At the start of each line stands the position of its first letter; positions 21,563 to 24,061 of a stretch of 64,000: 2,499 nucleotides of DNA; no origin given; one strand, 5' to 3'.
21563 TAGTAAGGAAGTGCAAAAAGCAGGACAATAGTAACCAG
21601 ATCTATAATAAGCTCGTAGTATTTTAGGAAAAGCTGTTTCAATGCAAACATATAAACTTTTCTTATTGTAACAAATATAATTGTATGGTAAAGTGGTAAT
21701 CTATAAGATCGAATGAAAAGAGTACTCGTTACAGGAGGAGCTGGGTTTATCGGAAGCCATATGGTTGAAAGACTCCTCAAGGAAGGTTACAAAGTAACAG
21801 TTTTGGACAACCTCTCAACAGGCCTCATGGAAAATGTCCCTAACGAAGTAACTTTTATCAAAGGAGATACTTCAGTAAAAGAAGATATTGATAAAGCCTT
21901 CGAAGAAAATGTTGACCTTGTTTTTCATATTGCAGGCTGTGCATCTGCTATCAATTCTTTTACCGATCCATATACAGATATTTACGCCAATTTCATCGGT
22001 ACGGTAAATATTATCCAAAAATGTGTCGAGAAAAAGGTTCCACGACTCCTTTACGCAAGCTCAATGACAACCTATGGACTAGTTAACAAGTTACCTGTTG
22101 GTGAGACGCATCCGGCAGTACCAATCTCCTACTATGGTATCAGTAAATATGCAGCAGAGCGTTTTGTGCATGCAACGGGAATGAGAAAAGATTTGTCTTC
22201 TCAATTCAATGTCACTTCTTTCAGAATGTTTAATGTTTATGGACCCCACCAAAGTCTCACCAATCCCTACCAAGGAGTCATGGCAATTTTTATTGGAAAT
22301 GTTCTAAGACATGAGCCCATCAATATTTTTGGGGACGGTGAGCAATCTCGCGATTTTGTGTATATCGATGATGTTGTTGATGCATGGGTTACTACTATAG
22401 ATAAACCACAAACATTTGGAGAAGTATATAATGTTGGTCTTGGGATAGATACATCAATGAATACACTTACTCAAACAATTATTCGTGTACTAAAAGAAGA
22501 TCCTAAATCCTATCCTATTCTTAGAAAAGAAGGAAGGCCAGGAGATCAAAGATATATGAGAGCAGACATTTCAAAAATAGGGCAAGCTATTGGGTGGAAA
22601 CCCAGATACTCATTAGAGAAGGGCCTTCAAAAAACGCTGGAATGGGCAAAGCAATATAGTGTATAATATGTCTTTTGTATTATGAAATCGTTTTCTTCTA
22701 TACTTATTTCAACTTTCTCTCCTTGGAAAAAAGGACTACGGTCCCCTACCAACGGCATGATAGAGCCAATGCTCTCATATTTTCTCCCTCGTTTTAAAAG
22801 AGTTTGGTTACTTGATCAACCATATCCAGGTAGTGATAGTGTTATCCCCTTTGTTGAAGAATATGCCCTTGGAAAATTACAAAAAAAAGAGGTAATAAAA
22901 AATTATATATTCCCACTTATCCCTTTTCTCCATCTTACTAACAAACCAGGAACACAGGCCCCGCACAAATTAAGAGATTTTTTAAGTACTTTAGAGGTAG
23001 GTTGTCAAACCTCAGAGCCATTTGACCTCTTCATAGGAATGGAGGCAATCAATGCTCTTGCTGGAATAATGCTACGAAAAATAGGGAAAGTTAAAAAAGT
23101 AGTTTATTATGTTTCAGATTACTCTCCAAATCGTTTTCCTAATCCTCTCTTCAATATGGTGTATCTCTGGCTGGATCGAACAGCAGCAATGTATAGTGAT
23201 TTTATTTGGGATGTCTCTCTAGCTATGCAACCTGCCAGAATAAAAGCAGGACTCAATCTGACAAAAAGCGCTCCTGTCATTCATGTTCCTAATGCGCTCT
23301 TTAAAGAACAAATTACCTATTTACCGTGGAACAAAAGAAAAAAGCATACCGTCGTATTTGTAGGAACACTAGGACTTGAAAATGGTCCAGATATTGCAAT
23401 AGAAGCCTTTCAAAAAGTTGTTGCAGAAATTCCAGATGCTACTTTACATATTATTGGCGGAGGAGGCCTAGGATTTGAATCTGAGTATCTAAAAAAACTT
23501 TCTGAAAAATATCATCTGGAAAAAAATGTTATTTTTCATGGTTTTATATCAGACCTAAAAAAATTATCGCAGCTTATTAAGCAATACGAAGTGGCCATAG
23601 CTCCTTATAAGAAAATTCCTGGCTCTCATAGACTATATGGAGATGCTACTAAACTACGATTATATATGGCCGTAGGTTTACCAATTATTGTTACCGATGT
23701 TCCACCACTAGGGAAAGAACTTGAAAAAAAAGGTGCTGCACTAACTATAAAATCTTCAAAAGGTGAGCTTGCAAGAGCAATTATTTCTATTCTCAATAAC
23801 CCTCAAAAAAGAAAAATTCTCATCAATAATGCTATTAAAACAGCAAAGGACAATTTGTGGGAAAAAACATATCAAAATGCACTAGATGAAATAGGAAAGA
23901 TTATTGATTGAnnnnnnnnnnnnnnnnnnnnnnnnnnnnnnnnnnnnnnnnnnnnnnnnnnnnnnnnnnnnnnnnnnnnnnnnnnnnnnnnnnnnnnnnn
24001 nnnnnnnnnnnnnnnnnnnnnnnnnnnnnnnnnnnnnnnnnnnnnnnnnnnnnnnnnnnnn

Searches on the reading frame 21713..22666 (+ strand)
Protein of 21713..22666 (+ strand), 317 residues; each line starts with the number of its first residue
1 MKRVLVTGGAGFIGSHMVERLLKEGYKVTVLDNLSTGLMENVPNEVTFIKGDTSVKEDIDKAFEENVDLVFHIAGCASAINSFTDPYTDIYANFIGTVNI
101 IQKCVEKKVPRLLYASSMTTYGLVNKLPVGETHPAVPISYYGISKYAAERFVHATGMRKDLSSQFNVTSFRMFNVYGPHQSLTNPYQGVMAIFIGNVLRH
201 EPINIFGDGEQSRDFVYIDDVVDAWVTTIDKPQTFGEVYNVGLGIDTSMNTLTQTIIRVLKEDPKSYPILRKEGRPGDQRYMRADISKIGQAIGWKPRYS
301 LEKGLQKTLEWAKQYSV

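Call 45: search_protein_families(library=pfam, proteins=[window:21713-22666:+], max_evalue=0.0001)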
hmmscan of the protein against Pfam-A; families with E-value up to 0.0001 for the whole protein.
window:21713-22666:+ (317 aa): 9 families
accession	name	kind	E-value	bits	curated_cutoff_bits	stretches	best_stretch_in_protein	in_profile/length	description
PF01370.27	Epimerase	-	1e-59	202.3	20.9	1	4-242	1-240/240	NAD dependent epimerase/dehydratase family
PF16363.11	GDP_Man_Dehyd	-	5.9e-51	174.3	27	1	5-308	1-332/332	GDP-mannose 4,6 dehydratase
PF01073.25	3Beta_HSD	-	4.9e-25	88.6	22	1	5-227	1-227/280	3-beta hydroxysteroid dehydrogenase/isomerase family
PF02719.21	Polysacc_synt_2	-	6.6e-13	48.9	20.2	1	4-278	1-267/293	Polysaccharide biosynthesis protein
PF13460.12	NAD_binding_10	-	4.4e-12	46.7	27.2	1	8-157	1-136/184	NAD(P)H-binding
PF04321.23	RmlD_sub_bind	-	1.1e-11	44.7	27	1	3-264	2-235/287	RmlD substrate binding domain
PF07993.18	NAD_binding_4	-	1e-10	41.6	20.1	1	58-224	80-257/258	Male sterility protein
PF00106.31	adh_short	-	1.1e-07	32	26.6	1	2-107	1-122/195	short chain dehydrogenase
PF05368.20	NmrA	-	1.4e-07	31.9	27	1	2-178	3-160/298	NmrA-like family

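Call 71: search_protein_families(library=ncbifam, proteins=[window:21713-22666:+], max_evalue=1e-10)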
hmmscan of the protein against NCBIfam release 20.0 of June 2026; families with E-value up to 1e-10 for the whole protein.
window:21713-22666:+ (317 aa): 22 families
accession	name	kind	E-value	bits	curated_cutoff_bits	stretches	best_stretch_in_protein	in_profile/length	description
TIGR01179.1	galE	equivalog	9.1e-55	185.8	262.3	1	3-314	1-327/332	UDP-glucose 4-epimerase GalE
NF011728.1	PRK15181.1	equivalog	3.1e-47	161.3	760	1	2-312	16-337/348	Vi polysaccharide biosynthesis UDP-N-acetylglucosaminuronic acid C-4 epimerase TviC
TIGR01181.1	dTDP_gluc_dehyt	equivalog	1.1e-46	159.4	365.1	1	3-314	1-313/321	dTDP-glucose 4,6-dehydratase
TIGR02197.1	heptose_epim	equivalog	2e-46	158.6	274.6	1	4-313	1-314/316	ADP-glyceromanno-heptose 6-epimerase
TIGR04180.1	EDH_00030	hypoth_equivalog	7.9e-44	149.9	475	1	4-300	1-297/297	NAD-dependent 4,6-dehydratase LegB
NF007956.0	PRK10675.1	subfamily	4e-31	108.4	394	1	3-314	2-331/338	UDP-glucose 4-epimerase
NF008360.0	PRK11150.1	equivalog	1.3e-29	103.4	452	1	4-313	2-307/310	ADP-glyceromanno-heptose 6-epimerase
NF008872.0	PRK11908.1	equivalog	1.2e-27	96.9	294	1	1-264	1-275/349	bifunctional UDP-4-keto-pentose/UDP-xylose synthase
NF007490.0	PRK10084.1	subfamily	3.4e-26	92.1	649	1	130-312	156-334/361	dTDP-glucose 4,6-dehydratase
NF007582.0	PRK10217.1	equivalog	3e-25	89.1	698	1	1-312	1-331/355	dTDP-glucose 4,6-dehydratase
NF005998.1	PRK08125.1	equivalog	1.2e-22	80.1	777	1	2-266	316-591/649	bifunctional UDP-4-amino-4-deoxy-L-arabinose formyltransferase/UDP-glucuronic acid oxidase ArnA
NF047922.1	GDPFucSynFcl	equivalog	1.4e-21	77.2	500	1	2-312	3-301/308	GDP-L-fucose synthase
NF042422.1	oxyalk_red_OleD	equivalog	5.1e-20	72.1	580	1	3-231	2-217/329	2-alkyl-3-oxoalkanoate reductase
NF042423.1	oxyalk_red_Shew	equivalog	3.1e-19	69.2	580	1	2-225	9-217/331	2-alkyl-3-oxoalkanoate reductase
TIGR03466.1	HpnA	hypoth_equivalog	3.6e-19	68.8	367.65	1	3-156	2-156/327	hopanoid-associated sugar epimerase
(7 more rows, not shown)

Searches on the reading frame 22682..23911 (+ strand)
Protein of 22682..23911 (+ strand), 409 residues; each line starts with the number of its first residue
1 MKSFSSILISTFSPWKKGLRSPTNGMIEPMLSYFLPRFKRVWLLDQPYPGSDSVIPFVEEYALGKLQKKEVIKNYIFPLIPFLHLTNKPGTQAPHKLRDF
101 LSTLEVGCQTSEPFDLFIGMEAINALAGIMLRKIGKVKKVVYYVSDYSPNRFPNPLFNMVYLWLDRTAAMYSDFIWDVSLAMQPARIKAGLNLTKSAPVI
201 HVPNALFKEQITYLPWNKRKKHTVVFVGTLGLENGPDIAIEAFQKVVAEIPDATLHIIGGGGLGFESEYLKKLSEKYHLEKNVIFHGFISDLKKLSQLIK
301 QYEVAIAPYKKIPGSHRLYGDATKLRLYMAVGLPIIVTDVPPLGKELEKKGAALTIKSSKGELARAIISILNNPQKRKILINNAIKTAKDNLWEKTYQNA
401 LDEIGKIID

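Call 12: search_protein_families(library=pfam, proteins=[window:22682-23911:+], max_evalue=0.001)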
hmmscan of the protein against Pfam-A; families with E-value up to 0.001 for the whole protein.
window:22682-23911:+ (409 aa): 2 families
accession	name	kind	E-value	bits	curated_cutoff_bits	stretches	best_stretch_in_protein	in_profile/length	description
PF00534.26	Glycos_transf_1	-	1.2e-23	84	26.4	1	219-386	13-171/172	Glycosyl transferases group 1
PF13692.12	Glyco_trans_1_4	-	3.7e-19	69.8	27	1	222-373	2-142/142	Glycosyl transferases group 1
